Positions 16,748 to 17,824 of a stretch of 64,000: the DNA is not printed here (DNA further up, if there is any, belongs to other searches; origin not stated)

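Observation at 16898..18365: Translationally coupled pair of unknown proteins embedded among toxin-antitoxin modules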

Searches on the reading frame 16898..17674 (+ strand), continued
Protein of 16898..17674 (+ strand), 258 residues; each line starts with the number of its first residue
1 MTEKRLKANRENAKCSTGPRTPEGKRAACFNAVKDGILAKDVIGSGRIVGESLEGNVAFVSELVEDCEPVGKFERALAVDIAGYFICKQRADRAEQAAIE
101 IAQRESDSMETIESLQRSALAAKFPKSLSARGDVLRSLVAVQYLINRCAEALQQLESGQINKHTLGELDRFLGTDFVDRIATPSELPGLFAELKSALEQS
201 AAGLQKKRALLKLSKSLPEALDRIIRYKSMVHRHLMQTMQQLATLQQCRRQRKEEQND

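Call 47: find_related_loci(query=A1, collection=viral_contigs, flank=6000)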
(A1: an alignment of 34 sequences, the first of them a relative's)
Query A1 (258 aa) in viral_contigs; peptide patterns used: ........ (x = any residue, [..] = any of these).
29 stretches matched a pattern; 5 encode a relative of the query (tblastn E <= 1e-3); 5 distinct loci.
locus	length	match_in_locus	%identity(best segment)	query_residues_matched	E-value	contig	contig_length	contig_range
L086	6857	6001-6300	37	2-105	9e-13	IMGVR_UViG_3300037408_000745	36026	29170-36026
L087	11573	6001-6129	53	1-43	2e-8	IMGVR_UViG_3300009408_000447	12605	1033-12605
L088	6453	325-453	53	1-43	2e-8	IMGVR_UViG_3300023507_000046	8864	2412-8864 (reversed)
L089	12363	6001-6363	35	1-120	2e-7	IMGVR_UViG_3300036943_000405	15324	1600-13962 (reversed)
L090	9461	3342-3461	45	1-40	2e-5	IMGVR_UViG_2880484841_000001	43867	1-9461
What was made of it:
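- Tried and rejected: Viral contigs gave 5 ORF1-family hits (call 47).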

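Call 50: search_protein_families(library=pfam, alignment_id=A3, max_evalue=0.00001)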
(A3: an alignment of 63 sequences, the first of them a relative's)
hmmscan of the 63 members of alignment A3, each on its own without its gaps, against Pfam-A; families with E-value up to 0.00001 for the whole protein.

A. member 1, L004:1555-1902:+ (116 aa): 0 families

B. families by the number of members that match (of 63 scanned): 89 families (the first 25 are shown)
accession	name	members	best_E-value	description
PF00561.26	Abhydrolase_1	2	3.2e-16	alpha/beta hydrolase fold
PF12697.13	Abhydrolase_6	2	7.7e-15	Alpha/beta hydrolase family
PF25174.1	Beta-prop_THOC3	1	1.7e-100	THOC3 beta-propeller domain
PF25173.1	Beta-prop_WDR3_1st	1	5.9e-90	WDR3 first beta-propeller domain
PF24814.1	WD40_Prp19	1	3.2e-81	Prp19 WD40 domain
PF00400.38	WD40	1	9e-81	WD domain, G-beta repeat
PF25175.1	Beta-prop_WDR5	1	7.3e-73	WDR5 beta-propeller domain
PF24817.1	WD40_WDHD1_1st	1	8.3e-59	WDHD1 first WD40 domain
PF24807.1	WD40_CDC20-Fz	1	2e-57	CDC20/Fizzy WD40 domain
PF23414.1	Beta-prop_EML_2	1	8.6e-56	Echinoderm microtubule-associated protein second beta-propeller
PF25172.1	Beta-prop_WDR3_2nd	1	8e-55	WDR3 second beta-propeller domain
PF25391.1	WD40_Gbeta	1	2.1e-53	G protein beta WD-40 repeat protein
PF00082.27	Peptidase_S8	1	2.3e-45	Subtilase family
PF13517.12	FG-GAP_3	1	1e-41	FG-GAP-like repeat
PF25047.1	Beta-prop_TEP1_2nd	1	1.1e-38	TEP-1 second beta-propeller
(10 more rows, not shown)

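Call 52: search_protein_families(library=pfam, proteins=[L012:5937-6770:+, L036:5917-6723:+, L014:5535-6830:+, L010:5539-6084:+, L007:2678-4159:+, L011:5813-6448:+, L020:5762-7216:+, L047:6146-6703:+, L069:5604-6020:+, L025:5967-6950:+], max_evalue=0.01)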
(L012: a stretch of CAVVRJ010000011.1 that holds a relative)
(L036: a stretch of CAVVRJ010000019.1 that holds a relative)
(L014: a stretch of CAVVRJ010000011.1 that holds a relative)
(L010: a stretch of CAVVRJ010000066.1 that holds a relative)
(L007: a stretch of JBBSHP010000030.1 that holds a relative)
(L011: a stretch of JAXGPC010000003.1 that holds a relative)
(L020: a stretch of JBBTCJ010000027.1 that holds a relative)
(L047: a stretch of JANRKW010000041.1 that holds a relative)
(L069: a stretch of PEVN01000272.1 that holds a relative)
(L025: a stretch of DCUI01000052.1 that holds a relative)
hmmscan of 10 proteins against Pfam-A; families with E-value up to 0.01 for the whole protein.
L012:5937-6770:+ (278 aa): 1 family
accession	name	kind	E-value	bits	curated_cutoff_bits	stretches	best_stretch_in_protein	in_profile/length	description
PF13392.12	HNH_3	-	1.5e-05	25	24.8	1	142-171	16-45/46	HNH endonuclease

L036:5917-6723:+ (269 aa): 1 family
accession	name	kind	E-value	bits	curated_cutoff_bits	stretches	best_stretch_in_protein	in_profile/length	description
PF13392.12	HNH_3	-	0.00022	21.2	24.8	1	133-163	16-46/46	HNH endonuclease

L014:5535-6830:+ (432 aa): 1 family
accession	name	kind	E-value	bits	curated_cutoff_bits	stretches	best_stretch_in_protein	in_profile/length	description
PF13392.12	HNH_3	-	3.2e-08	33.5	24.8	1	328-356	16-44/46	HNH endonuclease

L010:5539-6084:+ (182 aa): 0 families

L007:2678-4159:+ (494 aa): 2 families
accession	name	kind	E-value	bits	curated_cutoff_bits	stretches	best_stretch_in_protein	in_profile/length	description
PF00291.31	PALP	-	2.4e-75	254.1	35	1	44-337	2-295/295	Pyridoxal-phosphate dependent enzyme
PF00571.33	CBS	-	1.2e-18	67.5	24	2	379-423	9-54/57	CBS domain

L011:5813-6448:+ (212 aa): 1 family
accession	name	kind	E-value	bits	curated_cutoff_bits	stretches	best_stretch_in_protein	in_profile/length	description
PF02397.22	Bac_transf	-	9.7e-64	214.6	27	1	10-185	1-179/179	Bacterial sugar transferase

L020:5762-7216:+ (485 aa): 0 families

L047:6146-6703:+ (186 aa): 0 families

L069:5604-6020:+ (139 aa): 0 families

L025:5967-6950:+ (328 aa): 0 families
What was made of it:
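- Tried and rejected: L007 and L011 have housekeeping enzymes downstream (call 52). HNH_3 endonuclease follows the gene in three copies of one planctomycete only (call 52).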

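Call 55: search_protein_families(library=pfam, proteins=[P0110, P0117, P0123, P0125, P0127, P0142, P0152, P0171, P0177, P0194], max_evalue=0.01)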
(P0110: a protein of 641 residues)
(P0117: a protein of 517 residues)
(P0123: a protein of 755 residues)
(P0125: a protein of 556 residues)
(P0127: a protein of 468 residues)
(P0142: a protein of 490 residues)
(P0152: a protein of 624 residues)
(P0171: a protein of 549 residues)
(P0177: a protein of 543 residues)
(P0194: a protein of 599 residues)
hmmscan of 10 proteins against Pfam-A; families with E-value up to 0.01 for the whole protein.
P0110 (641 aa): 0 families

P0117 (517 aa): 0 families

P0123 (755 aa): 0 families

P0125 (556 aa): 0 families

P0127 (468 aa): 0 families

P0142 (490 aa): 0 families

P0152 (624 aa): 0 families

P0171 (549 aa): 0 families

P0177 (543 aa): 0 families

P0194 (599 aa): 0 families
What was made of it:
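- Tried and rejected: Ten long family members (468-755 aa) carry no Pfam domain (call 55).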

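Call 56: search_dna_similar(query=window:16898-17671:+, collection=plasmids, mode=protein, max_evalue=0.001, max_rows=25)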
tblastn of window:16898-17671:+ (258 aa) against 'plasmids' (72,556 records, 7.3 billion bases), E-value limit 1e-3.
Records with a match: 1; places in all: 1; records where one place covers at least 80% of the query: 0.
Best place of each record, by identity: <60% 1.
By first word of the organism name: Planctomyces 1.
By predicted mobility (MOB-suite, as given by PLSDB): non-mobilizable 1.
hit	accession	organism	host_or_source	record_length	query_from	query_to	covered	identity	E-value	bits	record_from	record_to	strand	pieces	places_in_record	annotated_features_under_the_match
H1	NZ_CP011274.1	Planctomyces sp. SH-PL62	cell culture,sugar beet rhizosphere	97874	2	77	29%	39.5%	9e-4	48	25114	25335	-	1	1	hypothetical protein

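Call 59: search_solved_structures(query=A1, max_evalue=1)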
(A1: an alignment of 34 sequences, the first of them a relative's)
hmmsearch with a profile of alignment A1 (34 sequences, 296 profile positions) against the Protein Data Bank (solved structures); distinct sequences matched with E-value up to 1: 5.
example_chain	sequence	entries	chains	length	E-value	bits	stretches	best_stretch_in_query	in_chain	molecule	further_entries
2efl_A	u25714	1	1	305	0.087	16.3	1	102-263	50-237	Formin-binding protein 1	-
7uvj_A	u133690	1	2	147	0.21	15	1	151-256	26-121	Apolipoprotein E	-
8snb_8Q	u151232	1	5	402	0.3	14.5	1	124-270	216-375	Tektin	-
1ala_A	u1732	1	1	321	0.61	13.5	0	53-92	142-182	ANNEXIN V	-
6cfe_A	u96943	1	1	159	0.89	13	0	164-252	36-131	Mutant of Apolipoprotein E3 (APO-E3)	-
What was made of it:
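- Tried and rejected: A PDB sequence-profile search found nothing (call 59).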

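Call 70: search_protein_families(library=ncbifam, proteins=[P0006, P0015, P0027, P0102, P0103, P0104, P0014, P0018, L041:4995-5885:+, P0005], max_evalue=0.1)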
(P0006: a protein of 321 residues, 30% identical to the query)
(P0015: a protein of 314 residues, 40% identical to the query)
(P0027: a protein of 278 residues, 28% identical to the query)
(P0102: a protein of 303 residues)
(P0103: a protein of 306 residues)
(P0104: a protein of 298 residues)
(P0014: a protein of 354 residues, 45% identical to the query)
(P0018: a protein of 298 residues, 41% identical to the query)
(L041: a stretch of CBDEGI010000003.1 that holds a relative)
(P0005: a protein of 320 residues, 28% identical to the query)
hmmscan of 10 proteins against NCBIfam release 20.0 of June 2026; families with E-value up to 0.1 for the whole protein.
P0006 (321 aa): 1 family
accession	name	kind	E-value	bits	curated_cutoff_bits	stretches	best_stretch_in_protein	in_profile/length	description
NF041950.1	CBU_0585_fam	equivalog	0.05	13.8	35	0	134-166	10-43/43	CBU_0585 family protein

P0015 (314 aa): 0 families

P0027 (278 aa): 1 family
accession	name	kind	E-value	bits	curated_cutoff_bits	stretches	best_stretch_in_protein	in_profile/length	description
NF006543.0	PRK09039.1-2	equivalog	0.012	15.5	305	1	119-220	56-146/350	peptidoglycan -binding protein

P0102 (303 aa): 0 families

P0103 (306 aa): 2 families
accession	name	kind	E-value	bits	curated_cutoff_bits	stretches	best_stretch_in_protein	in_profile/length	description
NF045829.1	UU052_fam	exception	0.035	12.8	210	1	199-283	30-106/662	MSC_0620 family F1-like ATPase-associated subunit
NF050013.1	HpsJ_like_A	equivalog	0.052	13.1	140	1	205-255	149-197/217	HpsJ-like protein, cyanoexosortase A-associated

P0104 (298 aa): 0 families

P0014 (354 aa): 0 families

P0018 (298 aa): 0 families

L041:4995-5885:+ (297 aa): 0 families

P0005 (320 aa): 0 families

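Call 71: search_protein_families(library=padloc, proteins=[P0006, P0015, P0027, P0102, P0103, P0104, P0014, P0018, L041:4995-5885:+, P0005], max_evalue=0.1)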
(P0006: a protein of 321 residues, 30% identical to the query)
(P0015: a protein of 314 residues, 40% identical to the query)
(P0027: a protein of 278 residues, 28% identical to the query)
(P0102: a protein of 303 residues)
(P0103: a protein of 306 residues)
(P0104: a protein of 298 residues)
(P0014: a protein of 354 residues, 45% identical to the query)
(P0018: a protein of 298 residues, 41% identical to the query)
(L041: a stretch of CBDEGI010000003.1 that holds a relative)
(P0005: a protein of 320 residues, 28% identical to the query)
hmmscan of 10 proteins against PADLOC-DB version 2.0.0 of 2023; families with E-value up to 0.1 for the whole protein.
P0006 (321 aa): 2 families
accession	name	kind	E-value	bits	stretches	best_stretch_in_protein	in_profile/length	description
PDLC02668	DndD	-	0.0016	15.5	1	52-303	205-454/659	DndD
PDLC02740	PbeC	-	0.0025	14.7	1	67-303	217-451/648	PbeC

P0015 (314 aa): 6 families
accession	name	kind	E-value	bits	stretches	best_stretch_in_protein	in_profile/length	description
PDLC01608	Cas1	-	0.0076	13.8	1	231-296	103-173/276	"CAS-I,CAS-II,CAS-III,CAS-IV,CAS-V,CAS-VI; acquisition_1"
PDLC04774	PDC-M68B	-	0.011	12.3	1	123-170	329-379/581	-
PDLC01744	Cas1e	-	0.012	12.8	1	232-298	107-173/306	-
PDLC01249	Cas1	-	0.023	12.2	1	242-299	111-169/246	"CAS-I,CAS-II,CAS-III,CAS-IV,CAS-V,CAS-VI; acquisition_1"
PDLC01332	Cas1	-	0.064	10.7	1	233-298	87-152/261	"CAS-I,CAS-II,CAS-III,CAS-IV,CAS-V,CAS-VI; acquisition_1"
PDLC00924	Cas1e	-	0.067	10.5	1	233-298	94-159/269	"CRISPR-associated endonuclease Cas1, subtype I-E/ECOLI"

P0027 (278 aa): 1 family
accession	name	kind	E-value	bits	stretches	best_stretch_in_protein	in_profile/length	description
PDLC03859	LmuB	-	0.026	11.7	1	108-207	374-465/611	-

P0102 (303 aa): 0 families

P0103 (306 aa): 2 families
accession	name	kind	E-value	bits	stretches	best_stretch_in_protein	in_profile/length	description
PDLC00925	Cas1f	-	0.035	11.6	1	214-291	123-205/307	"CRISPR-associated endonuclease Cas1, subtype I-F/YPEST"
PDLC01331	Cas1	-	0.066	10.8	0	214-291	115-192/294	"CAS-I,CAS-II,CAS-III,CAS-IV,CAS-V,CAS-VI; acquisition_1"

P0104 (298 aa): 2 families
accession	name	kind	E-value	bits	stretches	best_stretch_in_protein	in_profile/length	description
PDLC00237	KwaB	-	0.0046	14.5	1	175-275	16-112/306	DUF4868 domain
PDLC01825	CARF2--CARF_HEPN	-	0.011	12.8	0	219-270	329-381/382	-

P0014 (354 aa): 0 families

P0018 (298 aa): 0 families

L041:4995-5885:+ (297 aa): 0 families

P0005 (320 aa): 0 families
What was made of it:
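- On Known anti-phage defence systems (PADLOC models): Canonical family members give only weak coiled-coil noise, with a best E of 0.0016 (call 71).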

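Call 76: fold_search(model_id=the predicted structure, library=pdb)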
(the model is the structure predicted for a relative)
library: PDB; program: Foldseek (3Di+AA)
matches with E <= 10: 405; with E <= 0.001: 0
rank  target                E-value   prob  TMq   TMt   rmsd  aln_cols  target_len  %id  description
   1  7sqc_1H               1.3e-01  0.23  0.15  0.20  27.6       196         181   19  Ciliary C1 central pair apparatus isolated from Chlamydomonas reinhardtii (released 2022-04-13)
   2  7sqc_1F               2.3e-01  0.14  0.15  0.17  29.9       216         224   20  Ciliary C1 central pair apparatus isolated from Chlamydomonas reinhardtii (released 2022-04-13)
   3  8ceg_B                2.4e-01  0.77  0.31  0.36  20.4       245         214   14  BAR domain protein FAM92A1 essential for mitochondrial membrane remodeling (released 2024-02-21)
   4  7aal_A                2.9e-01  0.41  0.22  0.20  17.3       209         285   11  Crystal structure of the F-BAR domain of PSTIPIP1, G258A mutant (released 2022-02-23)
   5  7aam_A                2.9e-01  0.41  0.22  0.20  17.3       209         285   11  Crystal structure of the F-BAR domain of PSTIPIP1 bound to the CTH domain of the phosphatase LYP (released 2022-02-23)
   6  4tko                  3.3e-01  0.33  0.19  0.15  16.9       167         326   16  Structure of the periplasmic adaptor protein EmrA (released 2014-07-09)
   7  8omv_B                4.5e-01  0.13  0.19  0.09  36.4       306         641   11  Crystal structure of the constitutively active S117E/S181E mutant of human IKK2 (released 2024-04-10)
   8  6h7w_M                4.7e-01  0.14  0.16  0.18  21.2       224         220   10  Model of retromer-Vps5 complex assembled on membrane. (released 2018-09-26)
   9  8omv_D                4.7e-01  0.14  0.21  0.10  40.6       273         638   14  Crystal structure of the constitutively active S117E/S181E mutant of human IKK2 (released 2024-04-10)
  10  7sqc_1V               4.7e-01  0.11  0.14  0.16  34.8       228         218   13  Ciliary C1 central pair apparatus isolated from Chlamydomonas reinhardtii (released 2022-04-13)
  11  4tql_A                5.0e-01  0.21  0.21  0.23  36.9       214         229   11  Computationally designed three helix bundle (released 2014-10-15)
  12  4tql_B                5.0e-01  0.14  0.16  0.18  31.4       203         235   12  Computationally designed three helix bundle (released 2014-10-15)
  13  6h6e_A                5.0e-01  0.14  0.16  0.03  25.8       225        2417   13  PTC3 holotoxin complex from Photorhabdus luminecens in prepore state (TcdA1, TcdB2, TccC3) (released 2018-10-03)
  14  2ch7_A                5.0e-01  0.12  0.16  0.14  25.2       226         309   12  Crystal structure of the cytoplasmic domain of a bacterial chemoreceptor from Thermotoga maritima (released 2006-04-18)
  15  7aan_B                5.2e-01  0.23  0.20  0.18  17.9       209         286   12  Crystal structure of the F-BAR domain of PSTIPIP1 (released 2022-02-23)
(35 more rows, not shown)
